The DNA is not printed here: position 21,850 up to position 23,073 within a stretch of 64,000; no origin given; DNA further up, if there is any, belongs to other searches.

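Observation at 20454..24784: arcC-pyrB-pyrC cluster under an IclR regulator: carbamate kinase coupled to aspartate carbamoyltransferase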

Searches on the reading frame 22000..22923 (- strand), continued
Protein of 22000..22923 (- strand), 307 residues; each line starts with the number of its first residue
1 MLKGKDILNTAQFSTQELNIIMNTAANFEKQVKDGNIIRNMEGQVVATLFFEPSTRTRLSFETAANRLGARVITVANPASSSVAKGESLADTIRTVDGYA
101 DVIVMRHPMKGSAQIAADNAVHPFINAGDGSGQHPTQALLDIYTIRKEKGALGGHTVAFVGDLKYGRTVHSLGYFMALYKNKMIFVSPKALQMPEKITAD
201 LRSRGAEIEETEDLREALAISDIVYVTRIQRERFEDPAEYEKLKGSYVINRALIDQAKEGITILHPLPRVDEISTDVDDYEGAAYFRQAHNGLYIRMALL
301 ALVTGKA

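Call 68: find_encoding_contigs(protein=P0316, flank=10000, max_places=1)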
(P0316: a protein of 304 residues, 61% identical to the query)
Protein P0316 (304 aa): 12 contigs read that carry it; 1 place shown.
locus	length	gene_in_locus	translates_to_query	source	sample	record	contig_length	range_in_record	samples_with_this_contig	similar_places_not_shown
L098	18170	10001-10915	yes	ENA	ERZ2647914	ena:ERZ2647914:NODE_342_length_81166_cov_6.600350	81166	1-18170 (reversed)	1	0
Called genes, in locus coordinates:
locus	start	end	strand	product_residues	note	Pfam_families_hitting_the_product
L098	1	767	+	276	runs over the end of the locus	PF04085:MreC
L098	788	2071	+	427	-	PF00675:Peptidase_M16, PF05193:Peptidase_M16_C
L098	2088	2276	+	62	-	PF06107:DUF951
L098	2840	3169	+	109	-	PF01250:Ribosomal_S6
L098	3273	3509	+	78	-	PF01084:Ribosomal_S18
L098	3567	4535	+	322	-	PF09991:DUF2232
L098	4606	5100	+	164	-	PF01281:Ribosomal_L9_N, PF03948:Ribosomal_L9_C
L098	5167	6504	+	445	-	PF00772:DnaB, PF13481:AAA_25, PF03796:DnaB_C, PF06745:ATPase (weak)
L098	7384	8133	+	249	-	PF01022:HTH_5 (faint), PF09339:HTH_IclR, PF13412:HTH_24 (weak), PF01978:TrmB (faint), PF01614:IclR_C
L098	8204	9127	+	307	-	PF02729:OTCace_N, PF00185:OTCace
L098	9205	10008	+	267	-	PF10418:DHODB_Fe-S_bind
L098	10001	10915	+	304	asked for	PF01180:DHO_dh, PF01207:Dus (faint), PF00977:His_biosynth (faint)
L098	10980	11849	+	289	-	PF02653:BPD_transp_2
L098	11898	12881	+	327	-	PF02653:BPD_transp_2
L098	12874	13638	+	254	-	PF00005:ABC_tran, PF12399:BCA_ABC_TP_C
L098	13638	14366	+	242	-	PF00005:ABC_tran, PF13304:AAA_21 (faint)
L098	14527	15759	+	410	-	PF13433:Peripla_BP_5, PF13458:Peripla_BP_6, PF01094:ANF_receptor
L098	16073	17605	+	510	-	PF01979:Amidohydro_1, PF07969:Amidohydro_3 (weak)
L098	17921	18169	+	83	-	?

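Call 69: find_encoding_contigs(protein=P0298, flank=10000, max_places=1)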
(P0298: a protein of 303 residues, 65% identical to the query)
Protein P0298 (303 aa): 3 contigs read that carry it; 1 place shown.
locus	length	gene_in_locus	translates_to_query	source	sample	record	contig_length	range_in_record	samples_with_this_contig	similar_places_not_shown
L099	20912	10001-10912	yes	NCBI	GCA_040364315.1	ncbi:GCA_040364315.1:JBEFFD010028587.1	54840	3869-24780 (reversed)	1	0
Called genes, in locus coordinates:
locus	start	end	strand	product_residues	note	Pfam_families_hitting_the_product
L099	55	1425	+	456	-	PF01523:PmbA_TldD_1st, PF19290:PmbA_TldD_2nd, PF19289:PmbA_TldD_3rd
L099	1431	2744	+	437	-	PF01523:PmbA_TldD_1st, PF19289:PmbA_TldD_3rd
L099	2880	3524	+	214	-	PF00300:His_Phos_1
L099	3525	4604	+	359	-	PF02277:DBI_PRT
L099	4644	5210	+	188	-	PF00004:AAA (weak), PF02283:CobU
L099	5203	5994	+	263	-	PF02654:CobS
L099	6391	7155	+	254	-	PF09339:HTH_IclR, PF12802:MarR_2 (weak), PF01614:IclR_C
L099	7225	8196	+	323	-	PF00696:AA_kinase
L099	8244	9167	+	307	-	PF02729:OTCace_N, PF00185:OTCace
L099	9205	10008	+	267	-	PF10418:DHODB_Fe-S_bind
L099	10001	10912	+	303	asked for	PF01180:DHO_dh, PF01207:Dus (faint)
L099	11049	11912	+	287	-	PF02653:BPD_transp_2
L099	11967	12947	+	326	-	PF02653:BPD_transp_2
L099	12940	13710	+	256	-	PF00005:ABC_tran, PF12399:BCA_ABC_TP_C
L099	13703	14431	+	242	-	PF00005:ABC_tran, PF13304:AAA_21 (faint)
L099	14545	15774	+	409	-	PF13433:Peripla_BP_5, PF13458:Peripla_BP_6, PF01094:ANF_receptor (weak)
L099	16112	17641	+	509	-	PF01979:Amidohydro_1, PF07969:Amidohydro_3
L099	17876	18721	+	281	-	PF05681:Fumerase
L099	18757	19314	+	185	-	PF05683:Fumerase_C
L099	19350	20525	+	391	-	PF00390:malic, PF03949:Malic_M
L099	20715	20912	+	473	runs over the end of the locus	PF00206:Lyase_1, PF10415:FumaraseC_C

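Call 77: find_encoding_contigs(protein=P0021, flank=10000, max_places=2)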
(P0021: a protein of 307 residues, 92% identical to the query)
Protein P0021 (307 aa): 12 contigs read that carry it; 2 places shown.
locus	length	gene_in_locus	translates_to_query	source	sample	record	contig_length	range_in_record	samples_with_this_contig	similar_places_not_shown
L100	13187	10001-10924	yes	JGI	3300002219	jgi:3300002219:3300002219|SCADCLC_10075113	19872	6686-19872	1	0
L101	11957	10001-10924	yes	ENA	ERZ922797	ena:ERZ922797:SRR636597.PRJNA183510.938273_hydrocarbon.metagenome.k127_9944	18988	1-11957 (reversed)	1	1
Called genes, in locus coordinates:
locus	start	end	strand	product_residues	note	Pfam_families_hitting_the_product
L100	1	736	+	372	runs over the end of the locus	PF04143:Sulf_transp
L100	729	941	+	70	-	PF01206:TusA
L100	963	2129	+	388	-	PF00266:Aminotran_5, PF01212:Beta_elim_lyase (weak), PF01053:Cys_Met_Meta_PP (weak), PF01041:DegT_DnrJ_EryC1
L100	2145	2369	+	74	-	PF11823:Se_S_carrier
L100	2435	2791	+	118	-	PF00126:HTH_1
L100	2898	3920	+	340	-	PF00994:MoCF_biosynth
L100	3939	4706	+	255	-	PF04016:DUF364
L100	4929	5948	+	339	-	-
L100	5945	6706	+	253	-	PF00528:BPD_transp_1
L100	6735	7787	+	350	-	PF02463:SMC_N (faint), PF13476:AAA_23 (weak), PF00005:ABC_tran, PF13304:AAA_21 (faint)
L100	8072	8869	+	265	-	PF09339:HTH_IclR, PF13412:HTH_24 (weak), PF01614:IclR_C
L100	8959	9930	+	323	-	PF00696:AA_kinase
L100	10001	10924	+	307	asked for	PF02729:OTCace_N, PF00185:OTCace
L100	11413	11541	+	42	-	-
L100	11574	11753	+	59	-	PF06782:UPF0236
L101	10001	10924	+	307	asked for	PF02729:OTCace_N, PF00185:OTCace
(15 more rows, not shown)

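Call 78: find_encoding_contigs(protein=P0107, flank=10000, max_places=1)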
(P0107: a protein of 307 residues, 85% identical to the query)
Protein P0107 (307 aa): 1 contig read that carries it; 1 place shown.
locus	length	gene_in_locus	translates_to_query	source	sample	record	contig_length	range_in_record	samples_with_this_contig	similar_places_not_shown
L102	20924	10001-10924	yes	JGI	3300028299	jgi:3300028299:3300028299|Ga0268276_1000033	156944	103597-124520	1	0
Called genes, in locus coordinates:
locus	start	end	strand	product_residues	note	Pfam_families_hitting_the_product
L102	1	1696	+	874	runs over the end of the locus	PF08545:ACP_syn_III (weak), PF19364:DUF5940, PF02504:FA_synthesis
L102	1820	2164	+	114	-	PF00085:Thioredoxin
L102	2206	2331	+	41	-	PF04723:GRDA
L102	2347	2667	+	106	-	PF04723:GRDA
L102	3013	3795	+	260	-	PF02625:XdhC_CoxI, PF13478:XdhC_C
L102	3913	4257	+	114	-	PF00126:HTH_1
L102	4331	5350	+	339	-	PF00994:MoCF_biosynth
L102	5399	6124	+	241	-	PF04016:DUF364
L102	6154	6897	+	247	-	PF13938:DUF4213, PF04016:DUF364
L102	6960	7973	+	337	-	PF13379:NMT1_2, PF04069:OpuAC (weak), PF09084:NMT1, PF12974:Phosphonate-bd (weak), PF13531:SBP_bac_11 (weak)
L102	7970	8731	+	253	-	PF00528:BPD_transp_1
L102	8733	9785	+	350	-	PF02463:SMC_N (weak), PF13476:AAA_23 (weak), PF00005:ABC_tran, PF13304:AAA_21 (faint)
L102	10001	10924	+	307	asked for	PF02729:OTCace_N, PF00185:OTCace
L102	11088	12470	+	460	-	PF07969:Amidohydro_3 (weak), PF01979:Amidohydro_1, PF12890:DHOase, PF07969:Amidohydro_3 (weak)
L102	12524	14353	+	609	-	PF17297:PEPCK_N, PF01293:PEPCK_ATP, PF00821:PEPCK_GTP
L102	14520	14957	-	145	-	PF13565:HTH_32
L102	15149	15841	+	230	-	PF00392:GntR, PF07729:FCD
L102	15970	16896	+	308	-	PF07287:AtuA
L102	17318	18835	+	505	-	PF00496:SBP_bac_5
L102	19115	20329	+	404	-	PF01979:Amidohydro_1, PF07969:Amidohydro_3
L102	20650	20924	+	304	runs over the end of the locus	PF24827:AstE_AspA_cat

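Call 79: search_protein_families(library=ncbifam, proteins=[L099:16112-17641:+, L098:16073-17605:+, L102:19115-20329:+, L099:17876-18721:+, L099:7225-8196:+], max_evalue=1e-10)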
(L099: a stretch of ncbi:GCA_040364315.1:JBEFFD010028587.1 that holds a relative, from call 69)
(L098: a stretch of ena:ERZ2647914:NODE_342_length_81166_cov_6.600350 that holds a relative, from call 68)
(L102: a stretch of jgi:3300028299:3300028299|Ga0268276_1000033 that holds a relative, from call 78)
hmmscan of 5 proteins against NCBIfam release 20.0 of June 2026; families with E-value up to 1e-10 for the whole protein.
L099:16112-17641:+ (509 aa): 20 families
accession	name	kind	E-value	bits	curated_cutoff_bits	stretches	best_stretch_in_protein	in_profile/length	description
NF004701.0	PRK06038.1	equivalog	4.9e-53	180.4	609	1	206-469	173-426/432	N-ethylammeline chlorohydrolase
NF005557.0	PRK07228.1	equivalog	2.4e-52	178.1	522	1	16-474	13-442/445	5'-deoxyadenosine deaminase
NF006549.0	PRK09045.1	equivalog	1e-49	169.4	540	1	191-465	168-435/444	TRZ/ATZ family hydrolase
NF006252.0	PRK08393.1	equivalog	3.9e-45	154.6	617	1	189-466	153-420/424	N-ethylammeline chlorohydrolase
NF005540.0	PRK07203.1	equivalog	1.2e-44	152.7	444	2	222-466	202-435/444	putative aminohydrolase SsnA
TIGR03314.1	Se_ssnA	subfamily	3.2e-42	144.9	455.5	1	223-466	202-434/441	putative selenium metabolism protein SsnA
NF006055.0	PRK08203.1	equivalog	1.5e-37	129.2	532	1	18-466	20-447/455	8-oxoguanine deaminase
NF006056.0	PRK08204.1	subfamily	1.7e-35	122.6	391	1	257-465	226-436/449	hypothetical protein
NF005211.0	PRK06687.1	equivalog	5.4e-32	111.1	703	1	174-452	142-416/419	TRZ/ATZ family protein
NF009059.0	PRK12393.1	equivalog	1.8e-31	109.4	543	1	2-468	6-454/460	amidohydrolase family protein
NF004995.0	PRK06380.1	subfamily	1.6e-30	106.5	567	1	212-458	173-412/418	metal-dependent hydrolase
TIGR02967.1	guan_deamin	equivalog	1.5e-27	96.6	375.4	1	197-407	157-363/401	guanine deaminase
NF004801.0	PRK06151.1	subfamily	1.9e-26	93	416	1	198-468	195-461/491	chlorohydrolase family protein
NF006681.0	PRK09229.1-2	equivalog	7.8e-25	87.5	362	1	192-464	181-442/451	formimidoylglutamate deiminase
NF006679.0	PRK09228.1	subfamily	1e-24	87.1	351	1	198-407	183-388/433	guanine deaminase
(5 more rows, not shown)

L098:16073-17605:+ (510 aa): 19 families
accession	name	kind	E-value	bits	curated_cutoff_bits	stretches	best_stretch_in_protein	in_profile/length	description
NF004701.0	PRK06038.1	equivalog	4.7e-53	180.4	609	1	4-468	7-425/432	N-ethylammeline chlorohydrolase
NF005557.0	PRK07228.1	equivalog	1.1e-52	179.3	522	1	16-473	13-441/445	5'-deoxyadenosine deaminase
NF006549.0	PRK09045.1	equivalog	2e-50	171.7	540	1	191-465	168-435/444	TRZ/ATZ family hydrolase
NF005540.0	PRK07203.1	equivalog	5.7e-46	157.1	444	2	223-466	203-435/444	putative aminohydrolase SsnA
TIGR03314.1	Se_ssnA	subfamily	1.1e-45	156.3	455.5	2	223-466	202-434/441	putative selenium metabolism protein SsnA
NF006252.0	PRK08393.1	equivalog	4.1e-44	151.3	617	1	22-466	18-420/424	N-ethylammeline chlorohydrolase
NF006055.0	PRK08203.1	equivalog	2.1e-35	122.1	532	1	22-466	24-447/455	8-oxoguanine deaminase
NF005211.0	PRK06687.1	equivalog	1.2e-33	116.5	703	1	173-452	141-416/419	TRZ/ATZ family protein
NF004995.0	PRK06380.1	subfamily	1.6e-33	116.3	567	1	206-458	167-412/418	metal-dependent hydrolase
NF006056.0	PRK08204.1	subfamily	1.6e-32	112.9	391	1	18-463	18-434/449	hypothetical protein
NF004801.0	PRK06151.1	subfamily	6e-29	101.2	416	1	211-468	208-461/491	chlorohydrolase family protein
NF009059.0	PRK12393.1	equivalog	2.9e-26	92.2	543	1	24-468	28-454/460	amidohydrolase family protein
NF012037.0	PRK15493.1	equivalog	9e-25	87.3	779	1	239-462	210-426/435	bifunctional S-methyl-5'-thioadenosine deaminase/S-adenosylhomocysteine deaminase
TIGR02967.1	guan_deamin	equivalog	1.2e-23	83.7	375.4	1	211-407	172-363/401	guanine deaminase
NF006681.0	PRK09229.1-2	equivalog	6.2e-22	78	362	1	193-453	182-433/451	formimidoylglutamate deiminase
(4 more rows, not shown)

L102:19115-20329:+ (404 aa): 10 families
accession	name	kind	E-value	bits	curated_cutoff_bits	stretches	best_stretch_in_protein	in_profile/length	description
TIGR01975.1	isoAsp_dipep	equivalog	5e-118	394.6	331.25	1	20-399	2-382/389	beta-aspartyl-peptidase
TIGR03178.1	allantoinase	equivalog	4.3e-14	52.2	357.85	0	337-382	343-388/441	allantoinase AllB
NF006689.0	PRK09237.1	equivalog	1.8e-13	49.8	371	0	20-113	5-92/383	amidohydrolase/deacetylase family metallohydrolase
NF004839.0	PRK06189.1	equivalog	2.3e-13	49.6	631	0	336-382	348-394/451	allantoinase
NF011987.0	PRK15446.2-3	subfamily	4.9e-13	48.6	253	0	341-399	327-389/395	alpha-D-ribose 1-methylphosphonate 5-triphosphate diphosphatase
TIGR00221.1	nagA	equivalog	1e-11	44.4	225.65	0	286-391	271-380/380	N-acetylglucosamine-6-phosphate deacetylase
NF005960.0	PRK08044.1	equivalog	4.5e-11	42.1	688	0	347-381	361-395/453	allantoinase AllB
NF006559.0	PRK09060.1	equivalog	5.6e-11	41.4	482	0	20-115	7-96/444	dihydroorotase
NF006056.0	PRK08204.1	subfamily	6.4e-11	41.7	391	0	31-81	20-67/449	hypothetical protein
NF011990.0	PRK15446.2-6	subfamily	7.4e-11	41.4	233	0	335-395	320-384/390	alpha-D-ribose 1-methylphosphonate 5-triphosphate diphosphatase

L099:17876-18721:+ (281 aa): 6 families
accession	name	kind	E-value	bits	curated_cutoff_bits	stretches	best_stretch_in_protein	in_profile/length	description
NF004885.0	PRK06246.1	equivalog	1.6e-117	391.7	276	1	1-278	1-276/279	fumarate hydratase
TIGR00722.1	ttdA_fumA_fumB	subfamily_domain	7.3e-95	317.2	100.65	1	9-278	1-270/273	hydrolyase, tartrate alpha subunit/fumarate domain protein, Fe-S type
NF006084.0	PRK08230.1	equivalog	5.7e-48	163.5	365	1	22-277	27-283/303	L(+)-tartrate dehydratase subunit alpha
NF011920.0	PRK15391.1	subfamily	1.9e-25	89.2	1094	1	47-276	86-323/548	class I fumarate hydratase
NF011919.0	PRK15390.1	equivalog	1.8e-23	82.6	1105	1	47-276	87-323/548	class I fumarate hydratase FumA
NF011921.0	PRK15392.1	equivalog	2.4e-23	82.5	1060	1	14-276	51-322/550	class I fumarate hydratase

L099:7225-8196:+ (323 aa): 4 families
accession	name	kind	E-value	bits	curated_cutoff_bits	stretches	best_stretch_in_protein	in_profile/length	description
TIGR00746.1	arcC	equivalog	2.1e-109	365.3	358.25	1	4-320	2-307/309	carbamate kinase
NF009007.0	PRK12352.1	subfamily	6.2e-89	298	266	1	1-321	1-314/316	carbamate kinase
NF009008.0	PRK12354.1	subfamily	2.4e-88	296.2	361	1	4-322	2-300/308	carbamate kinase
NF006926.0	PRK09411.1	equivalog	2.3e-61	207.6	416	1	3-321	2-296/297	carbamate kinase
